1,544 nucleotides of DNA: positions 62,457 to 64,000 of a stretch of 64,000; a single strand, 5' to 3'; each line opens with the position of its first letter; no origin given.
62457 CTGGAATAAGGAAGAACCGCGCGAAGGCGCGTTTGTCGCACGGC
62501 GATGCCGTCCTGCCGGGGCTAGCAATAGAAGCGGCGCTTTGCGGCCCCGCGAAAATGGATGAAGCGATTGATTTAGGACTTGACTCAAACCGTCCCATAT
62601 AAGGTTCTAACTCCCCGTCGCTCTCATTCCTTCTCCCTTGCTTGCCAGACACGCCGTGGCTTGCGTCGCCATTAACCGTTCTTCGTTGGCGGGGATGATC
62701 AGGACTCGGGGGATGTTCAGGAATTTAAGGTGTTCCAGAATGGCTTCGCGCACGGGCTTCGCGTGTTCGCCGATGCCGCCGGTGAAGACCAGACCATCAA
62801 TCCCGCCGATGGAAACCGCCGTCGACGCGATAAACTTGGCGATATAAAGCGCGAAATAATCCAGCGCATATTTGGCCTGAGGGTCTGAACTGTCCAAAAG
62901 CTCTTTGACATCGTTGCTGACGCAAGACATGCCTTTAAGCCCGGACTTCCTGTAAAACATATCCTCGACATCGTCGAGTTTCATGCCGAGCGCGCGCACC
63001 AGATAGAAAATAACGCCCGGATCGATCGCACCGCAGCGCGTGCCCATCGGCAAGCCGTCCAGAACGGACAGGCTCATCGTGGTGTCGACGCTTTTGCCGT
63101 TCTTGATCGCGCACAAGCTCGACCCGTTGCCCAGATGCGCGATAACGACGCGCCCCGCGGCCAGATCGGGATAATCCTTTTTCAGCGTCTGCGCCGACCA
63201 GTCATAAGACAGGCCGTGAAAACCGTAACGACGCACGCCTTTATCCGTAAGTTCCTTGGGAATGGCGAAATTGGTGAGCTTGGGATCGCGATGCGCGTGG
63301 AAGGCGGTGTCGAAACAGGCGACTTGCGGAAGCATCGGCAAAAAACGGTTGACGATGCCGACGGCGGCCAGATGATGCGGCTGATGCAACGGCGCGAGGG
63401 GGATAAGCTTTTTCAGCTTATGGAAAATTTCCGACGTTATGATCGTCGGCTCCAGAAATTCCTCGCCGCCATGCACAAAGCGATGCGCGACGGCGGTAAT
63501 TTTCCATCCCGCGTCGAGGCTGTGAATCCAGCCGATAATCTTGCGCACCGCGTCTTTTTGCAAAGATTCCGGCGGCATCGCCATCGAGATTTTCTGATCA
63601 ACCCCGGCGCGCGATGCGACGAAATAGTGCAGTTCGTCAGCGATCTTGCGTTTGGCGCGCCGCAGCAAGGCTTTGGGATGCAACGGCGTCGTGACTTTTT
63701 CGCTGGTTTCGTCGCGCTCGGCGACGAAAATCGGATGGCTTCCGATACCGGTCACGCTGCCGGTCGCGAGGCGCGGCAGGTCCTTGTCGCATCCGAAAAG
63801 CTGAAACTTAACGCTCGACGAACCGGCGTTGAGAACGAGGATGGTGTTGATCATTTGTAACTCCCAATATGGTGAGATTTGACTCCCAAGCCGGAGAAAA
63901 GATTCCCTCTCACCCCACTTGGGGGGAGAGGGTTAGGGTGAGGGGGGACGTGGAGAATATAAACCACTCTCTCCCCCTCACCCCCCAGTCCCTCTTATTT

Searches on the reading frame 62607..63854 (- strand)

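Call 19: search_protein_families(library=pfam, proteins=[window:62607-63854:-], max_evalue=0.00001)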
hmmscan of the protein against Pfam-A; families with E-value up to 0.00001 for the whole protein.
window:62607-63854:- (415 aa): 1 family
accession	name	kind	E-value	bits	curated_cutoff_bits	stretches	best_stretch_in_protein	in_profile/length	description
PF00871.23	Acetate_kinase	-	6e-93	312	22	1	111-381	72-352/392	Acetokinase family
